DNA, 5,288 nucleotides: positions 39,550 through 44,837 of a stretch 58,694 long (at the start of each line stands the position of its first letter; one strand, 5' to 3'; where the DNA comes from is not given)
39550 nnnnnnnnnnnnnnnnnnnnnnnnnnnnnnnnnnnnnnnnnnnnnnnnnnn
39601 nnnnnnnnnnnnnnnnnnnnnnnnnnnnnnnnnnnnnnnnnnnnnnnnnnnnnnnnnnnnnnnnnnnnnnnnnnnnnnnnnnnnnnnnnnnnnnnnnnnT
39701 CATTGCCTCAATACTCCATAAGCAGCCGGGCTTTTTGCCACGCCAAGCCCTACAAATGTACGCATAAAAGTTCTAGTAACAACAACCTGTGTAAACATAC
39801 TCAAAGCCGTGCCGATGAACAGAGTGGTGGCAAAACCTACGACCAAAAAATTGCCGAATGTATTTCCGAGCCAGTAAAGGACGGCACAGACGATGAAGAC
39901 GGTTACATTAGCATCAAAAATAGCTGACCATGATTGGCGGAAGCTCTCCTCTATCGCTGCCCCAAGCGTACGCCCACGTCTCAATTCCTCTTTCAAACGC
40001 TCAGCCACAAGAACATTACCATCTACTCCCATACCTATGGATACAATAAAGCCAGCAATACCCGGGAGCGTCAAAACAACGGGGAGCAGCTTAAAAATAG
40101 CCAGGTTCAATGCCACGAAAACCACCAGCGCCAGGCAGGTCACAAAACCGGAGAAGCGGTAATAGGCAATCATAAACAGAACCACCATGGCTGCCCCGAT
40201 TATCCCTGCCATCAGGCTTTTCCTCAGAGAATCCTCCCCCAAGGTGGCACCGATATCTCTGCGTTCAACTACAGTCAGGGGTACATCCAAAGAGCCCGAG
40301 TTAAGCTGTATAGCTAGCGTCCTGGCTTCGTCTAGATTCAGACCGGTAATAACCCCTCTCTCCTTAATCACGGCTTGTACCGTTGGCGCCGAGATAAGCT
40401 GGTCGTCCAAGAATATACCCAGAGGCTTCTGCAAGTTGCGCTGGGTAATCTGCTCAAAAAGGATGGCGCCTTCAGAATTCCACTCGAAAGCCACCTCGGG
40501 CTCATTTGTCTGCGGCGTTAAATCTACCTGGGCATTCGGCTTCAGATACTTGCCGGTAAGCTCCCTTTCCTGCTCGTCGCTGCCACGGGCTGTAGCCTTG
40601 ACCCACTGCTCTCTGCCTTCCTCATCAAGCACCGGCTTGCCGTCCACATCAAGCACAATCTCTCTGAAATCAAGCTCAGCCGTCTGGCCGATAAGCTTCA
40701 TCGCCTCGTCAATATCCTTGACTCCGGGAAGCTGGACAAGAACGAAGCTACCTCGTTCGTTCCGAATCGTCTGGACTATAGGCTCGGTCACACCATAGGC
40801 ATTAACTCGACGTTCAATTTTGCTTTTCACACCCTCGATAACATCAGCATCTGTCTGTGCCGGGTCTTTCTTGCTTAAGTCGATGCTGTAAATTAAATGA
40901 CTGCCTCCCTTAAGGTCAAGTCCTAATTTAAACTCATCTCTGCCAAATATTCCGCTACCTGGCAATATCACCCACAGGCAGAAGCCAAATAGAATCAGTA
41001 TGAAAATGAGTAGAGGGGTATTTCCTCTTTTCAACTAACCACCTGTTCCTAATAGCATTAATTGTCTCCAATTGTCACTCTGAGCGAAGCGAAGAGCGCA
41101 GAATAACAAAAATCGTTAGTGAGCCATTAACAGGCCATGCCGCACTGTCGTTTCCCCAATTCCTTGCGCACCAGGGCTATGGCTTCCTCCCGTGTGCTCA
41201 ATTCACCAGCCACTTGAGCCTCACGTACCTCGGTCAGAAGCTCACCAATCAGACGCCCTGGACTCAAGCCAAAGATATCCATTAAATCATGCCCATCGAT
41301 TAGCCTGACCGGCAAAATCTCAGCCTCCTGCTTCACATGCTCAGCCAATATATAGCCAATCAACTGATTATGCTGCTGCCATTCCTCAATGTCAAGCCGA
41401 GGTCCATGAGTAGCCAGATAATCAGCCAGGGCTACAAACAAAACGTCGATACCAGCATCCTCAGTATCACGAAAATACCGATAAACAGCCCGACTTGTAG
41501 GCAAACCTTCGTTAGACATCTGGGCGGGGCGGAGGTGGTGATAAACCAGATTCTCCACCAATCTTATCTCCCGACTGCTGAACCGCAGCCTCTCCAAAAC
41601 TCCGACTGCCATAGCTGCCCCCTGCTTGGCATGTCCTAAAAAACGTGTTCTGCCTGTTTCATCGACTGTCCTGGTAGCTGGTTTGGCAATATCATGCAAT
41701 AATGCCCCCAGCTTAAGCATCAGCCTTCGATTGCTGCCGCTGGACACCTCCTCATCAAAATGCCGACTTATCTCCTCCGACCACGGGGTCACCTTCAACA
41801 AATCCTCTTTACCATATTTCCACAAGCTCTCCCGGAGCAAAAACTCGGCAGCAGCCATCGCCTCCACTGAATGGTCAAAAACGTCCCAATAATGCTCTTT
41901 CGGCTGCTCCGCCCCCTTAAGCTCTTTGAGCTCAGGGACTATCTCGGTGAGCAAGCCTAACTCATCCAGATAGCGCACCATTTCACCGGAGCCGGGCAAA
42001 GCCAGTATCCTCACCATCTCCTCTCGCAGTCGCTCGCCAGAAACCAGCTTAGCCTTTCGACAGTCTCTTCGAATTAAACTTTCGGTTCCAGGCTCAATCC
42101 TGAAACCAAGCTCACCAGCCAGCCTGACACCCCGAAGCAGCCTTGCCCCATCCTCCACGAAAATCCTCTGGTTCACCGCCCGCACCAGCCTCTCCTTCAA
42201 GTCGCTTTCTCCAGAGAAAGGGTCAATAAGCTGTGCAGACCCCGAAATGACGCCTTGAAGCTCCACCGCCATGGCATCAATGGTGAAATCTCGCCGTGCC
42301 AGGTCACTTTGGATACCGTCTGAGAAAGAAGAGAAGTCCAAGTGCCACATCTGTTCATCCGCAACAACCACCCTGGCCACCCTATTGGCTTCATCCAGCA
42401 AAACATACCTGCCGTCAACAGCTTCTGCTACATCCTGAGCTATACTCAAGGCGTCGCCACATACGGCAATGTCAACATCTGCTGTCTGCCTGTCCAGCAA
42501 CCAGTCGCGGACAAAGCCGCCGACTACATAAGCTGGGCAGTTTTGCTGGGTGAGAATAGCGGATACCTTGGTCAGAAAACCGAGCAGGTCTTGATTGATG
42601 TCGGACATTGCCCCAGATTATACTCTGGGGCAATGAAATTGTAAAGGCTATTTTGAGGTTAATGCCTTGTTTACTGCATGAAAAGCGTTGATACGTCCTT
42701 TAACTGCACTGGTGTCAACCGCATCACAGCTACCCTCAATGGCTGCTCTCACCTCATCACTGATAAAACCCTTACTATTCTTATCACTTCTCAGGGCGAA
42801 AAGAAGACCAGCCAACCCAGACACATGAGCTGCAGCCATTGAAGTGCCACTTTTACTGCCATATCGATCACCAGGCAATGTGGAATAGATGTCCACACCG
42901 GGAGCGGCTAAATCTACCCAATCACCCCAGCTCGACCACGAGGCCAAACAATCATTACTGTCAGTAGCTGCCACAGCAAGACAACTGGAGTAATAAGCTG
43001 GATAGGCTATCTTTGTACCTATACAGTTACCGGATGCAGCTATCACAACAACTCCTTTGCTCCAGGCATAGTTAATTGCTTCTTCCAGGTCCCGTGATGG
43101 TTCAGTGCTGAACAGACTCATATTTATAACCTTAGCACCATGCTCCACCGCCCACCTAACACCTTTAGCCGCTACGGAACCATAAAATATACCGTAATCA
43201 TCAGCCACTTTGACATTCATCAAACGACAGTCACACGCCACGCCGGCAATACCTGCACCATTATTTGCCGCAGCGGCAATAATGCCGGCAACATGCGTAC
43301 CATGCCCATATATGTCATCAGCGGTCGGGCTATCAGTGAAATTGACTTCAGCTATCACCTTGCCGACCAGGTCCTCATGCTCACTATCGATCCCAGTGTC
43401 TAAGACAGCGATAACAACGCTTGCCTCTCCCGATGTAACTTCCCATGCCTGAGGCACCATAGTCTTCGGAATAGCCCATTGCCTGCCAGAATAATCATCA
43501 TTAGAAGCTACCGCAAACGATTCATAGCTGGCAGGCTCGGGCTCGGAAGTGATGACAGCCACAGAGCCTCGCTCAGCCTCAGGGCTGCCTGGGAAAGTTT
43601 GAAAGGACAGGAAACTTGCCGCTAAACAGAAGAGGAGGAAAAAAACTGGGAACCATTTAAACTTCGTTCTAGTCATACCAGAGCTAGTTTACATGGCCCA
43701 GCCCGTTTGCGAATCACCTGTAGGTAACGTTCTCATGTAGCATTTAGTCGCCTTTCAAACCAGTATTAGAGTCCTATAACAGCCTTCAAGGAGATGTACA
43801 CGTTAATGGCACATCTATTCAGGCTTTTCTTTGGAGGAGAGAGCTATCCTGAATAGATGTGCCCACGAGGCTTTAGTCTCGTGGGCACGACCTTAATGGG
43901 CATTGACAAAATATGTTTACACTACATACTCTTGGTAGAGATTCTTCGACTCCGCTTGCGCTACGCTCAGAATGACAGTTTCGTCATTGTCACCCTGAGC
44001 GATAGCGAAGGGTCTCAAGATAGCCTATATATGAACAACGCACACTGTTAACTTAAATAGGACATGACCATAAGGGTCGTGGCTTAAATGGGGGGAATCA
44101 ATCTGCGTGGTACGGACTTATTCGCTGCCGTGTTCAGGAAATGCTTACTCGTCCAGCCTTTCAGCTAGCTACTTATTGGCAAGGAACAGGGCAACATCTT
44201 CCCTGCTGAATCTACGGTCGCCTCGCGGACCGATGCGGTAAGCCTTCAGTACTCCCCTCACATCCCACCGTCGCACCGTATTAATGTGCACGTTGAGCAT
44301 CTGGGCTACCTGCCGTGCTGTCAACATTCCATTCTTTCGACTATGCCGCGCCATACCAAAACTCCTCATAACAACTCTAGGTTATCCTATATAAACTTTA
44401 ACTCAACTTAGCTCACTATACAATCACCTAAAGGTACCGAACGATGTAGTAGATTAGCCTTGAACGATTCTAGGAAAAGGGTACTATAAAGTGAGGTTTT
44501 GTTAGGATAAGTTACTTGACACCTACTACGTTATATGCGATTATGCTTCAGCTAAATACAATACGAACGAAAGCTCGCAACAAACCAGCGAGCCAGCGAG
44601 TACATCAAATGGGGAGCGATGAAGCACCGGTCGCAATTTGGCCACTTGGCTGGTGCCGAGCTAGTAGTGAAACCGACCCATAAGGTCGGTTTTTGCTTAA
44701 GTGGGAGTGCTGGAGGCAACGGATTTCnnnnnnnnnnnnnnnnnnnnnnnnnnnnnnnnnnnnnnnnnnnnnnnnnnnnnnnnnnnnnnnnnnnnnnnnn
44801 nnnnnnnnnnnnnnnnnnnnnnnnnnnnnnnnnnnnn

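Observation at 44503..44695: Duplicated promoter, conserved hairpin and intrinsic terminator module in front of two paralogous surface-protein genes: candidate novel riboswitch, attenuator or sRNA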

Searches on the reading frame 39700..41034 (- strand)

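Call 8: search_protein_families(library=pfam, proteins=[window:39700-41034:-], max_evalue=0.01)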
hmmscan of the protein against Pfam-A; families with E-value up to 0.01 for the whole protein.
window:39700-41034:- (444 aa): 4 families
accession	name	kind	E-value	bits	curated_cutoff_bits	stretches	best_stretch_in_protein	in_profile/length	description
PF22599.2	SecDF_P1_head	-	4.1e-24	85.1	27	1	155-251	17-114/114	SecDF, P1 head subdomain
PF21760.3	SecD_1st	-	4.4e-17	61.7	27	1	69-125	4-57/60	Protein translocase subunit SecDF, P1 domain, N-terminal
PF02355.23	SecD_SecF_C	-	1.1e-09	38.4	20.5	1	256-418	16-181/189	Protein export membrane protein SecD/SecF, C-terminal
PF03176.21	MMPL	-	0.0007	19.1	20.5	1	275-426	147-297/333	MMPL family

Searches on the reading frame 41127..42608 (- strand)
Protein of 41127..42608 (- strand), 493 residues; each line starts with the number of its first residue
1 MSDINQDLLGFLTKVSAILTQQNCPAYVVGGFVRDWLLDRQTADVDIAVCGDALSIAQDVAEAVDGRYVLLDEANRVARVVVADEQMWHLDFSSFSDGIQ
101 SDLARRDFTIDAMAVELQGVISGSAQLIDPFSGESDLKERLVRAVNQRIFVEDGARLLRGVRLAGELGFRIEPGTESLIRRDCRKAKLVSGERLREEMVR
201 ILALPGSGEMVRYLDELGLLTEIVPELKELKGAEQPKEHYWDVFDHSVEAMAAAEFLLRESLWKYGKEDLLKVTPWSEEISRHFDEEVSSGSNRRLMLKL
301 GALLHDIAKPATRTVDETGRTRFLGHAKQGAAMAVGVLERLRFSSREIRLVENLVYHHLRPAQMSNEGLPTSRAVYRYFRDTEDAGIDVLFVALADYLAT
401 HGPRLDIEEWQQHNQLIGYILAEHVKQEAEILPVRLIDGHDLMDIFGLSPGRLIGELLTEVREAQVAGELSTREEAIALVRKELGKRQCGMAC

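Call 8: search_protein_families(library=pfam, proteins=[window:41127-42608:-], max_evalue=0.01)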
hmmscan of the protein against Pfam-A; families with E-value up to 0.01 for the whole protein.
window:41127-42608:- (493 aa): 4 families
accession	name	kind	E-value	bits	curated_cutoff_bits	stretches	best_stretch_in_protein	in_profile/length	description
PF01743.26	PolyA_pol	-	1.5e-17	64.5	23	1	26-143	1-126/126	Poly A polymerase head domain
PF12627.12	PolyA_pol_RNAbd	-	1.8e-12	47.3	22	1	168-229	1-62/64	Probable RNA and SrmB- binding site of polymerase A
PF01966.28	HD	-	3.1e-12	47.2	22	1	279-399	14-114/116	HD domain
PF13735.12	tRNA_NucTran2_2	-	2.2e-09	37.9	27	1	405-477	83-145/149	tRNA nucleotidyltransferase domain 2 putative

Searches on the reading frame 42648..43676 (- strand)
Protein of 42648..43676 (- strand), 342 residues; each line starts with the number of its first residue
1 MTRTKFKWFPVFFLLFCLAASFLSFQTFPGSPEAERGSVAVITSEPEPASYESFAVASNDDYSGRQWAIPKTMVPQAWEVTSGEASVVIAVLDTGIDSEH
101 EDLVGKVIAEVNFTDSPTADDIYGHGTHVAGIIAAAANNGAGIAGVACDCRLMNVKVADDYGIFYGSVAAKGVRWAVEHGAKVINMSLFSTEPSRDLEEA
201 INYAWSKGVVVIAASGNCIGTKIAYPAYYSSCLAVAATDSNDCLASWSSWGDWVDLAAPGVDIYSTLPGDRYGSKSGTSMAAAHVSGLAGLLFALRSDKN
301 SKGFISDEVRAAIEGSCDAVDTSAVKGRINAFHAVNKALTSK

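Call 8: search_protein_families(library=pfam, proteins=[window:42648-43676:-], max_evalue=0.01)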
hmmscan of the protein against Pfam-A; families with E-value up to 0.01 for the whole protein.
window:42648-43676:- (342 aa): 1 family
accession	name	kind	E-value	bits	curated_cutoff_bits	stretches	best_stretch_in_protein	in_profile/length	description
PF00082.27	Peptidase_S8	-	7.6e-49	167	21.8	1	86-316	3-272/288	Subtilase family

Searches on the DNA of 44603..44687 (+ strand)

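Call 45: build_rna_model(alignment_id=A3, structure=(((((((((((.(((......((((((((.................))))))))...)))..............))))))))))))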
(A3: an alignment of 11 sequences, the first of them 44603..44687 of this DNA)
Model R1 built from alignment A3 (11 sequences, 85 columns); structure: as given.
model positions 85; base pairs 22; branch points 0; effective number of sequences 1.53; information 0.668 bits per position. Calibrated on 0.2 Mb of random sequence (short: E-values are rough).
structure used (alignment columns):
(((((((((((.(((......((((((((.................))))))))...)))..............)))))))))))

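Call 46: search_with_rna_model(model_id=R1, sources=[window, L003, L004, L005, L006, L007, L008, L009, L010, L011, L012, L013, L014, L015, L016, L017, L018, L019, L020, L021, L022, L023, L024, L025, L026, L027, L028, L029, L030, L031, L032, L033, L034, L035, L036, L037, L038, L039, L040, L041, L042, L043, L044, L045, L046, L047, L048, L049, L050, L051, L052, L053, L054, L055, L056, L057, L058, L059, L060, L061, L062, L063, L064, L065, L066, L067, L068, L069, L070, L071, L072, L073, L074, L075, L076, L077, L078, L079, L080, L081, L082, L083, L084, L085, L086, L087, L088, L089, L090, L091, L092, L093, L094, L095, L096, L097, L098], max_evalue=0.01, make_alignment=true)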
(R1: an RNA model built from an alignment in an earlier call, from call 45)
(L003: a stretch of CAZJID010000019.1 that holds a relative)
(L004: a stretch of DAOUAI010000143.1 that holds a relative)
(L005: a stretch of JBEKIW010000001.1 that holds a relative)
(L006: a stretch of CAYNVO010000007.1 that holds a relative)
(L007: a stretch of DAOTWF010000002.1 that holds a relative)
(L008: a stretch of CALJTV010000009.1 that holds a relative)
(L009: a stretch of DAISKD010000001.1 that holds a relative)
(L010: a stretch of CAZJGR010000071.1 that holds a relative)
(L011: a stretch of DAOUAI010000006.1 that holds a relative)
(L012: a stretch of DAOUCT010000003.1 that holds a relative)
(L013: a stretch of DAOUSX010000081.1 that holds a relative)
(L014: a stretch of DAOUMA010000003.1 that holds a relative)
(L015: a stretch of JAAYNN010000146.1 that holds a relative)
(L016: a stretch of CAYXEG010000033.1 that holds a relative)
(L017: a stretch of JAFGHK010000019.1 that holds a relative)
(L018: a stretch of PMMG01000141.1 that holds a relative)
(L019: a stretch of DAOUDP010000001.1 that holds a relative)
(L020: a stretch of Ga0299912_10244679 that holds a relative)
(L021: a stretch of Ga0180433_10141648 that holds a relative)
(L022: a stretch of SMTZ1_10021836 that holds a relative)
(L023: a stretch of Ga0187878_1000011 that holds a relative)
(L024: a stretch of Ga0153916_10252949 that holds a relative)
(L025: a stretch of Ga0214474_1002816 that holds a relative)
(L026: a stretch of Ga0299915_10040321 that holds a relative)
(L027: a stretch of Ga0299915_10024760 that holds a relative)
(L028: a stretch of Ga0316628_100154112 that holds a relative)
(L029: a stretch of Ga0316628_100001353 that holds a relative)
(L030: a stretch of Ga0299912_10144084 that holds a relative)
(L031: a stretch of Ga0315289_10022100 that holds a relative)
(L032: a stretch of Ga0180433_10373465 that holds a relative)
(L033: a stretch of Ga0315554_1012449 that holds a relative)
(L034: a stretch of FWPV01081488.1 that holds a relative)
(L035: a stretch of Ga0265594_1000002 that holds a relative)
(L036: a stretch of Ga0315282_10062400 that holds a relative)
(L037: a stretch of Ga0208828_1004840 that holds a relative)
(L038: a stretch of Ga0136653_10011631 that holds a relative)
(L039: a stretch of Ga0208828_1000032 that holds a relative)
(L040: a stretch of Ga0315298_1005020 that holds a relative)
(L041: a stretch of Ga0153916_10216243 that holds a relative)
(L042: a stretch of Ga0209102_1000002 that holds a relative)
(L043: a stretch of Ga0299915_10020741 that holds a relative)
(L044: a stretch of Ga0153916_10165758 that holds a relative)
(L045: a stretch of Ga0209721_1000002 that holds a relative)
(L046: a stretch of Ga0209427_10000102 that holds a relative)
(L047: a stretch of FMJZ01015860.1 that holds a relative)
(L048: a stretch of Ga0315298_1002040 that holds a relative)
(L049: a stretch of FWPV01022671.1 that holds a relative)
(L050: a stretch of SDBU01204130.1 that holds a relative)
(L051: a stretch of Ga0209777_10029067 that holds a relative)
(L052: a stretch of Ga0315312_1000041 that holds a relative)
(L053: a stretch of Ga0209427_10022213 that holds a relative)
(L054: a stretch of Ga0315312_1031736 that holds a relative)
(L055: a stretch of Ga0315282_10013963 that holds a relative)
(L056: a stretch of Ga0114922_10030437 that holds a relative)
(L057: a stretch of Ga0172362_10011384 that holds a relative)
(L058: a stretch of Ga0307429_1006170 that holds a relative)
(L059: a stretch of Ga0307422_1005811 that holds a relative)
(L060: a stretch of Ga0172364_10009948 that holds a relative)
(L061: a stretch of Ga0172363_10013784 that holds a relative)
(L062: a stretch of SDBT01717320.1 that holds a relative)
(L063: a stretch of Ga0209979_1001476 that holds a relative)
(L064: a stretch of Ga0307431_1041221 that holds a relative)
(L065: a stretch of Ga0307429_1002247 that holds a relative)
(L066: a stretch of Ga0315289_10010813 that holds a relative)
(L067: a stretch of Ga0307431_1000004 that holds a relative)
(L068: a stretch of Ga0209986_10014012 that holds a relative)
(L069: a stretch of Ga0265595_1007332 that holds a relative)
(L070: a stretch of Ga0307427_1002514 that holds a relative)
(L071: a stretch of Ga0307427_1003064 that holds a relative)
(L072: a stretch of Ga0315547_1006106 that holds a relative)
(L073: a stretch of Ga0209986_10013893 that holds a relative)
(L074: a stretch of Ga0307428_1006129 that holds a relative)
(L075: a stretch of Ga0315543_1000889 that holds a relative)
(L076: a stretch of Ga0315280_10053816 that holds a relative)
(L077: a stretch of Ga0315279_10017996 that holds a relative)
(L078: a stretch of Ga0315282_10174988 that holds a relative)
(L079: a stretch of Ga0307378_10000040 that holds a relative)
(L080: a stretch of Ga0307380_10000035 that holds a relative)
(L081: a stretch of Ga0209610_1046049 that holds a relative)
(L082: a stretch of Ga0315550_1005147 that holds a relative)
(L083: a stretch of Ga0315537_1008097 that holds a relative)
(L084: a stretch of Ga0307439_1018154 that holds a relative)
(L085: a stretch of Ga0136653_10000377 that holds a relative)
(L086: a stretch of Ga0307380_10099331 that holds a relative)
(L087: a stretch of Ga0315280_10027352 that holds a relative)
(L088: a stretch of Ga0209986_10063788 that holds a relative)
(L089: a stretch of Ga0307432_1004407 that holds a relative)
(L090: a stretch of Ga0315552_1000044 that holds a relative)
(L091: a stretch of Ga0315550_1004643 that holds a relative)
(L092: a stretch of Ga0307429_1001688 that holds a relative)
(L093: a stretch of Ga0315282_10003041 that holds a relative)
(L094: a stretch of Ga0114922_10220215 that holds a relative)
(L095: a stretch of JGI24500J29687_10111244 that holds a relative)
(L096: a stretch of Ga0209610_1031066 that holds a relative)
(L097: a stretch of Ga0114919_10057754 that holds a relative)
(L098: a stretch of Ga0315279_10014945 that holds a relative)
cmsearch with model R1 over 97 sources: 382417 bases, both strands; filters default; matches with E-value up to 0.01: 36.
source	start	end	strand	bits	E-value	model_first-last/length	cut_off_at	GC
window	47285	47369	+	102.7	4.4e-24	1-85/85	no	0.54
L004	1473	1557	+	99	4.3e-23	1-85/85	no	0.58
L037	2271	2355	+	97.2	1.3e-22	1-85/85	no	0.53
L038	2271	2355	+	97.2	1.3e-22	1-85/85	no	0.53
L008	2736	2820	+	96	2.7e-22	1-85/85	no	0.6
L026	145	229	+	94.4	7.4e-22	1-85/85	no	0.52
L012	2726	2810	+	94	9.2e-22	1-85/85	no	0.58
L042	926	1010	+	94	9.2e-22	1-85/85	no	0.58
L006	4071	4155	+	93.9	9.8e-22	1-85/85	no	0.52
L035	2271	2355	+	93.9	9.8e-22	1-85/85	no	0.52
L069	464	548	+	93.8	1e-21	1-85/85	no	0.53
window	44603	44687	+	93.7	1.1e-21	1-85/85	no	0.55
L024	229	313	+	93.5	1.3e-21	1-85/85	no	0.52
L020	295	378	+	92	3.1e-21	1-85/85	no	0.5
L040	926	1010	+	91.9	3.3e-21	1-85/85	no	0.61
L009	2785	2869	+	91.3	4.9e-21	1-85/85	no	0.58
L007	2736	2820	+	90.6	7.5e-21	1-85/85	no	0.6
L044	870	954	+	90.2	9.7e-21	1-85/85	no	0.49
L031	846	928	+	90.1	9.9e-21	1-85/85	no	0.51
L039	2328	2412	+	89.7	1.3e-20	1-85/85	no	0.58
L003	2790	2874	+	88.6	2.6e-20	1-85/85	no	0.53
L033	2282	2366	+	88.6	2.6e-20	1-85/85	no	0.53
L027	351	435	+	88.4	2.8e-20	1-85/85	no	0.51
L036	2362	2446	+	88.4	2.9e-20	1-85/85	no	0.52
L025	457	541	+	88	3.7e-20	1-85/85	no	0.52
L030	426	508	+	87.8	4.2e-20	1-85/85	no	0.51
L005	2701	2785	+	87.6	4.8e-20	1-85/85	no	0.55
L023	901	985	+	87.6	4.8e-20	1-85/85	no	0.55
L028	387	471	+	87.4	5.4e-20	1-85/85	no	0.53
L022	915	999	+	86.5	9.1e-20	1-85/85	no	0.51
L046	915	999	+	86.5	9.1e-20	1-85/85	no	0.51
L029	1003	1087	+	85.7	1.5e-19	1-85/85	no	0.52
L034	346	430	+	82.9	8.5e-19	1-85/85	no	0.67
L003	6864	6948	+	82.3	1.3e-18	1-85/85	no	0.52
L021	1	73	+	79.8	5.9e-18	13-85/85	5'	0.55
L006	112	197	+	56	1.3e-11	1-85/85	no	0.55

Alignment A4: 36 matches aligned to the model, 87 columns, each read 5' to 3' on its own strand. Consensus structure (alignment columns), stored with it:
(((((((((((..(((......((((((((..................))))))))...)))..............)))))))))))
